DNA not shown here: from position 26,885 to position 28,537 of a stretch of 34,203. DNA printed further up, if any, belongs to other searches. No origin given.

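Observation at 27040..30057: Foreign low-GC three-gene cassette (QW alpha/alpha-barrel membrane protein + HIT + cytidylate kinase): candidate uncharacterised nucleotide-centred system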

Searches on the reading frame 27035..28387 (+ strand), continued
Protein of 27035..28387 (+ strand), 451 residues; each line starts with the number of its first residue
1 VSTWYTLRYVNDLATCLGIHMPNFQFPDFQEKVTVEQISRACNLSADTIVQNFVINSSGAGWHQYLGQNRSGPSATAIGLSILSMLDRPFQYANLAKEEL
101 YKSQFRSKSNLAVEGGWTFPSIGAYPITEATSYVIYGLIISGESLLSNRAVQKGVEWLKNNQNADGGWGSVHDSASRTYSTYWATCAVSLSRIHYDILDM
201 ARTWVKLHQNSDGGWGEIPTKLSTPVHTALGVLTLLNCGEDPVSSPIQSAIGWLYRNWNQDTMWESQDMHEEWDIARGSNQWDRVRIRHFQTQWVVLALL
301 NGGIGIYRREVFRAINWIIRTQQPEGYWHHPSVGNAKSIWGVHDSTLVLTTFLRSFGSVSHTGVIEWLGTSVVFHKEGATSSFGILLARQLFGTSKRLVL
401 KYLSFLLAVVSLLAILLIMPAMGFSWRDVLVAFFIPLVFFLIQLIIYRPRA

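Call 48: fold_search(model_id=the predicted structure, library=pdb)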
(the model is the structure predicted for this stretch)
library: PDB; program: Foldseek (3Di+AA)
matches with E <= 10: 764; with E <= 0.001: 171
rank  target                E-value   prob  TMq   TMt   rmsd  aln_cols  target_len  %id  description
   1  3sqc_A                3.5e-09  1.00  0.50  0.36   7.6       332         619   20  SQUALENE-HOPENE CYCLASE (released 1999-05-18)
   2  2sqc_A                5.0e-09  1.00  0.50  0.36   7.0       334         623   19  SQUALENE-HOPENE CYCLASE FROM ALICYCLOBACILLUS ACIDOCALDARIUS (released 1999-04-27)
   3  1sqc                  7.5e-09  1.00  0.49  0.35   8.0       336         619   21  SQUALENE-HOPENE-CYCLASE FROM ALICYCLOBACILLUS ACIDOCALDARIUS (released 1997-12-17)
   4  7xru                  1.4e-07  1.00  0.45  0.40   8.3       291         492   20  Drimenyl diphosphate synthase D303E from Streptomyces showdoensis in complex with 2-fluorofarnesyl diphosphate (2F-FPP)  (released 2023-03-15)
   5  7xq4                  1.7e-07  1.00  0.46  0.41   8.1       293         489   20  Drimenyl diphosphate synthase from Streptomyces showdoensis (apo) (released 2023-03-15)
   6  7xr7                  1.7e-07  1.00  0.46  0.41   8.1       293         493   20  Drimenyl diphosphate synthase D303E from Streptomyces showdoensis in complex with farnesyl diphosphate (FPP) and Mg2+ (released 2023-03-15)
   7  6sbe                  2.4e-07  1.00  0.46  0.55   9.4       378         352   14  Structure of type II terpene cyclase MstE_D109N from Scytonema in complex with geranylgeranyl dihydroxybenzoate (substra (released 2020-07-15)
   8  8paj_B                2.9e-07  1.00  0.52  0.64   8.0       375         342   14  Crystal Structure of a Squalene-Hopene cyclase from Archangium gephyra (released 2024-06-26)
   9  8paj_A                3.4e-07  1.00  0.52  0.64   8.1       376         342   15  Crystal Structure of a Squalene-Hopene cyclase from Archangium gephyra (released 2024-06-26)
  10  6sbb_A                4.3e-07  1.00  0.49  0.59   8.3       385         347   14  Structure of type II terpene cyclase MstE from Scytonema (apo) (released 2020-07-15)
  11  8zgv                  4.5e-07  1.00  0.44  0.41   8.3       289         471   21  Drimenyl diphosphate synthase SsDMS_F248A&D303E from Streptomyces showdoensis in complex with farnesyl diphosphate (FPP) (released 2025-05-21)
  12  6sbc                  5.4e-07  1.00  0.48  0.58   8.6       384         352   14  Structure of type II terpene cyclase MstE from Scytonema in complex with farnesyl dihydroxybenzoate (released 2020-07-15)
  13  6sbg                  6.4e-07  1.00  0.47  0.56   9.2       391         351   14  Structure of type II terpene cyclase MstE_R337A from Scytonema in complex with geranylgeranyl dihydroxybenzoate (substra (released 2020-07-15)
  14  8zg1                  6.7e-07  1.00  0.45  0.41   8.0       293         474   20  Drimenyl diphosphate synthase SsDMS_F248Y&D303E from Streptomyces showdoensis (Apo) (released 2025-05-21)
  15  8zg5                  7.4e-07  1.00  0.46  0.42   8.2       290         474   20  Drimenyl diphosphate synthase SsDMS_Y505I&D303A from Streptomyces showdoensis (Apo) (released 2025-05-21)
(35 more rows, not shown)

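Call 49: search_solved_structures(query=A3, max_evalue=1e-19, show_alignments=3)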
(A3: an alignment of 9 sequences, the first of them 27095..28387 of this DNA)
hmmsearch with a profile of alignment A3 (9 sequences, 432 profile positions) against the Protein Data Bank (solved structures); distinct sequences matched with E-value up to 1e-19: 8.
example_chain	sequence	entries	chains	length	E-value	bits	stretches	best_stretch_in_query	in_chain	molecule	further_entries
1gsz_A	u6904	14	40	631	1.2e-34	122.9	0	107-246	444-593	SQUALENE--HOPENE CYCLASE | SQUALENE-HOPENE CYCLASE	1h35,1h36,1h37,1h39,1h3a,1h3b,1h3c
2sqc_A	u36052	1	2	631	3.7e-34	121.3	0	107-246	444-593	SQUALENE-HOPENE CYCLASE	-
3sqc_A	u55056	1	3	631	4.1e-34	121.2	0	107-246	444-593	SQUALENE--HOPENE CYCLASE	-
8pak_A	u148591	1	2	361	5.2e-22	81.3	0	118-248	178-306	Squalene--hopene cyclase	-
7xr7_A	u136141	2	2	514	2.9e-20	75.5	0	63-223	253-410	SQHop_cyclase_C domain-containing protein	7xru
8zg0_A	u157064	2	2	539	3e-20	75.5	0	63-223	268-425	Squalene cyclase C-terminal domain-containing protein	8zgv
8zg1_A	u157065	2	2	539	3.1e-20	75.4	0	63-223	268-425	Squalene cyclase C-terminal domain-containing protein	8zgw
8paj_A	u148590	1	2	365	9.7e-20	73.8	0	112-246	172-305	Squalene-hopene/tetraprenyl-beta-curcumene cyclase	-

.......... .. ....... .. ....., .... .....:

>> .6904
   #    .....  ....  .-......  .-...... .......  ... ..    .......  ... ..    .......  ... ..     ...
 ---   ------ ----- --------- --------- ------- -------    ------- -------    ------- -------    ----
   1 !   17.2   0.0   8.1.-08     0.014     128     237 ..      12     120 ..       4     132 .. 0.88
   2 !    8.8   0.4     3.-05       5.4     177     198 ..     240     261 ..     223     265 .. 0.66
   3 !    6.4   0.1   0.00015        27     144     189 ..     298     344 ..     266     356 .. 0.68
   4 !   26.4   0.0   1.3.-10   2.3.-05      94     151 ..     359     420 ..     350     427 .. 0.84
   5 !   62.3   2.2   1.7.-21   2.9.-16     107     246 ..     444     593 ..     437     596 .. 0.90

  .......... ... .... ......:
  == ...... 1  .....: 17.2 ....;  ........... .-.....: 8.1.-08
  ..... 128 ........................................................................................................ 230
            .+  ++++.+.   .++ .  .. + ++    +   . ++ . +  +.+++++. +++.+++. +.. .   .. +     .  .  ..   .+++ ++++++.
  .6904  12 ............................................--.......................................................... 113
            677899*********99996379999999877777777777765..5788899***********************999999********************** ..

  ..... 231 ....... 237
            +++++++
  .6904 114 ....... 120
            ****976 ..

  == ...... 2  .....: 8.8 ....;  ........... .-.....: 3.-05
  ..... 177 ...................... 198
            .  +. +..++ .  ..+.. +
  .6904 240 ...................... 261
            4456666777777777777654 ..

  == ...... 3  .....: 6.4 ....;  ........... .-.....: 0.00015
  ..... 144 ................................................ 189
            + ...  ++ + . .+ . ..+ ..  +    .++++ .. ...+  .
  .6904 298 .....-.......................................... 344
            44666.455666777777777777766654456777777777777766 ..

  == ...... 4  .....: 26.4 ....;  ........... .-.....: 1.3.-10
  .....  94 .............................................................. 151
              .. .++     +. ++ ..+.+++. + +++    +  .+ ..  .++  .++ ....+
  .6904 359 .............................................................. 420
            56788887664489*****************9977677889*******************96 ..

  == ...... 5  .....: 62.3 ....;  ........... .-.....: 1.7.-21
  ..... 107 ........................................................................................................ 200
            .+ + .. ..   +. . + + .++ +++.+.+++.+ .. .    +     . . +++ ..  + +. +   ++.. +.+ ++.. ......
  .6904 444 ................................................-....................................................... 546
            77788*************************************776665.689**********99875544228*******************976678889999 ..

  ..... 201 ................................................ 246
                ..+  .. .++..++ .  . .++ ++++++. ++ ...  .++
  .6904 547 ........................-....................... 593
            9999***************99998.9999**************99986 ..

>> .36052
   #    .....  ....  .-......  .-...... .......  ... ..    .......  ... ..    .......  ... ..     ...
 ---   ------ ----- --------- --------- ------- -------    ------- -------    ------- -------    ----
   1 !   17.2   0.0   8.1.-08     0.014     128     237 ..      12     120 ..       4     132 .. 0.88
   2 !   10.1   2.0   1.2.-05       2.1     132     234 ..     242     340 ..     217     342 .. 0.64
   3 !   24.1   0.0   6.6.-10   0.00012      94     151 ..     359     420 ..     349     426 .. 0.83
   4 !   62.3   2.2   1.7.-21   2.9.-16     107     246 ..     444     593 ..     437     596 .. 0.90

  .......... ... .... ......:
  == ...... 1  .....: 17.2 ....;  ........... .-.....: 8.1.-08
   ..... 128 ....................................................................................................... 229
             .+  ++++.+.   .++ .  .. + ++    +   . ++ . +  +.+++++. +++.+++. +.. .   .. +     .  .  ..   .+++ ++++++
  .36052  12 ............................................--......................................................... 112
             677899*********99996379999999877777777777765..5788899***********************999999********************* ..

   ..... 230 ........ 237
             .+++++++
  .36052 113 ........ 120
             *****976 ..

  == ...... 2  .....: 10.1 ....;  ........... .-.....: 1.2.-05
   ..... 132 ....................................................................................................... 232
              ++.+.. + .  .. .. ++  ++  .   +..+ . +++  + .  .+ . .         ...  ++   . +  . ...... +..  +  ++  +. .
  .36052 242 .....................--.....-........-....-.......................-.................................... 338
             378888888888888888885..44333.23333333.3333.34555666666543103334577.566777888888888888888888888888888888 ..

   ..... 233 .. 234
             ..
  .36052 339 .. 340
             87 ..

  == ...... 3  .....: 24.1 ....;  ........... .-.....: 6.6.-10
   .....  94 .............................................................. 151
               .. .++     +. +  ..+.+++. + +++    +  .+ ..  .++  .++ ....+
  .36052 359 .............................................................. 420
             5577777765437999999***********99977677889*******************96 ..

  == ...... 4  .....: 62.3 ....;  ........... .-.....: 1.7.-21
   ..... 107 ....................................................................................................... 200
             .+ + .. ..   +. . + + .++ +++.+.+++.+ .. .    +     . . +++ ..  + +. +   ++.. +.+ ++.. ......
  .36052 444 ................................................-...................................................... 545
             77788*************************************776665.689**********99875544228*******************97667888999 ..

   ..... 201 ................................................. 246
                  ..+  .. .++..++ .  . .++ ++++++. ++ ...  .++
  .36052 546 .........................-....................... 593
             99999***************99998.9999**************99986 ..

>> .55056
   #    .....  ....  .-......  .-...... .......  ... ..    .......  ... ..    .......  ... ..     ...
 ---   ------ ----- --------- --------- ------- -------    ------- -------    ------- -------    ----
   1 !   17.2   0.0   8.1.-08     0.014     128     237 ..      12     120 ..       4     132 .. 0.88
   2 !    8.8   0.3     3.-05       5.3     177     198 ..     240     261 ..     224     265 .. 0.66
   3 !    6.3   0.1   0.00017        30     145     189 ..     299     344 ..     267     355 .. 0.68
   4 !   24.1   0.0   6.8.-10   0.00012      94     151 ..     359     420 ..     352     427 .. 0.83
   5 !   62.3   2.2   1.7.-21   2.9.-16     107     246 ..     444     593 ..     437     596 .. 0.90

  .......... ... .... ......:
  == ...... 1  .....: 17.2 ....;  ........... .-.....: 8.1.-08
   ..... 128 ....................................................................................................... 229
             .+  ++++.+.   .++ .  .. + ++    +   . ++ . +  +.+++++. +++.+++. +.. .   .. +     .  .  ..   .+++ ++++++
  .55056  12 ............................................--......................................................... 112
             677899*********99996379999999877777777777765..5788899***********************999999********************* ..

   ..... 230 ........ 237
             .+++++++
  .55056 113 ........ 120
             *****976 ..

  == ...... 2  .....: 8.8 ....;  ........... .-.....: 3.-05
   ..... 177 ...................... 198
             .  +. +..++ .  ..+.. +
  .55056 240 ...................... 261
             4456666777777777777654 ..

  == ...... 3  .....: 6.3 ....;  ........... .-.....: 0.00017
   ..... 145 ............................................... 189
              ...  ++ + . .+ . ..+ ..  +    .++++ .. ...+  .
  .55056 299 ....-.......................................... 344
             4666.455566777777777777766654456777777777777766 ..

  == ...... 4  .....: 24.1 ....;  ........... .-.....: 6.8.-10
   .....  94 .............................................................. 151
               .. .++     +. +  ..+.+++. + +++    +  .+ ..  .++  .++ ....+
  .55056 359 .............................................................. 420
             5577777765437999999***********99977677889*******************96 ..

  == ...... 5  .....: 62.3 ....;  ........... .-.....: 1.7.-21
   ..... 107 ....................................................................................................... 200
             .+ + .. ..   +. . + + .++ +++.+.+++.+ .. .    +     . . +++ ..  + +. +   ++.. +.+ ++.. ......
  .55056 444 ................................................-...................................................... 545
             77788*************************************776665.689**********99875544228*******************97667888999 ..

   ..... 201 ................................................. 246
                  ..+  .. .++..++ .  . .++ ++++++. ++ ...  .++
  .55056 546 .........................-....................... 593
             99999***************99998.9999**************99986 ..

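Call 68: search_dna_similar(query=window:27095-28387:+, collection=plasmids, mode=protein, max_evalue=0.001, max_rows=15)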
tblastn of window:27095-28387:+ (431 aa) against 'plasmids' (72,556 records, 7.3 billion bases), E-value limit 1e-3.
Records with a match: 13; places in all: 16; records where one place covers at least 80% of the query: 0.
Best place of each record, by identity: <60% 13.
By first word of the organism name: Streptomyces 7; Azospirillum 3; Candidatus 1; Cupriavidus 1; Brevibacillus 1.
By predicted mobility (MOB-suite, as given by PLSDB): mobilizable 9; non-mobilizable 4.
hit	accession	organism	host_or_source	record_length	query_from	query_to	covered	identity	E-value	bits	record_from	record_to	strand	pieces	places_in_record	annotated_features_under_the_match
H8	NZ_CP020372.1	Candidatus Thiodictyon syntrophicum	meromictic lake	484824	130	329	46%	28.2%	4e-15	85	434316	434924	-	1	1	prenyltransferase/squalene oxidase repeat-containing protein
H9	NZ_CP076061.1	Cupriavidus sp. EM10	Pure-cultured cell,sewage water sludge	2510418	95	312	51%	25.3%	5e-6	57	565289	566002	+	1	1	none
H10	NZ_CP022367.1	Azospirillum sp. TSH58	single cell,paddy soils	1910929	95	308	50%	25.7%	1e-4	52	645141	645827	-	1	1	record has no annotation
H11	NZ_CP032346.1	Azospirillum brasilense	soil sample,Agricultural field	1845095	95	308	50%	25.7%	7e-4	50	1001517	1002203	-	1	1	record has no annotation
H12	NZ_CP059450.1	Azospirillum brasilense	Prokaryotes,soil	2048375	95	308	50%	25.3%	6e-4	50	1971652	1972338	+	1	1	none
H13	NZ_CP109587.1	Streptomyces sp. NBC_01362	-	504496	35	203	39%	27.5%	4e-5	54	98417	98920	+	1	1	prenyltransferase/squalene oxidase repeat-containing protein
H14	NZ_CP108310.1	Streptomyces sp. NBC_00012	-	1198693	35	203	39%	27.0%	5e-5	53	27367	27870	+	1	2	record has no annotation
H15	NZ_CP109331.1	Streptomyces sp. NBC_01590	-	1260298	35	203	39%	27.0%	5e-5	53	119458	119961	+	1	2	record has no annotation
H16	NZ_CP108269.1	Streptomyces sp. NBC_00046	-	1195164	35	203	39%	27.0%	6e-5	53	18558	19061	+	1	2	record has no annotation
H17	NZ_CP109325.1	Streptomyces sp. NBC_01592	-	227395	35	203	39%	27.0%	2e-4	52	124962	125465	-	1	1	prenyltransferase/squalene oxidase repeat-containing protein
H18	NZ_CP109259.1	Streptomyces sp. NBC_01650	-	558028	35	203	39%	27.0%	2e-4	52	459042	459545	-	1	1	prenyltransferase/squalene oxidase repeat-containing protein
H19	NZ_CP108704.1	Streptomyces sp. NBC_01005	-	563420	35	203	39%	27.0%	2e-4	52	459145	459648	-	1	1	prenyltransferase/squalene oxidase repeat-containing protein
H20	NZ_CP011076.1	Brevibacillus laterosporus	Oryza sativa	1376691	126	241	27%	35.4%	3e-4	51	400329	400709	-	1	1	none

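Call 69: search_dna_similar(query=window:27095-28387:+, collection=phages, mode=protein, max_evalue=0.001, max_rows=15)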
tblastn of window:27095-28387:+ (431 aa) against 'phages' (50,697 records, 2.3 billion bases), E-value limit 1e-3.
No match.
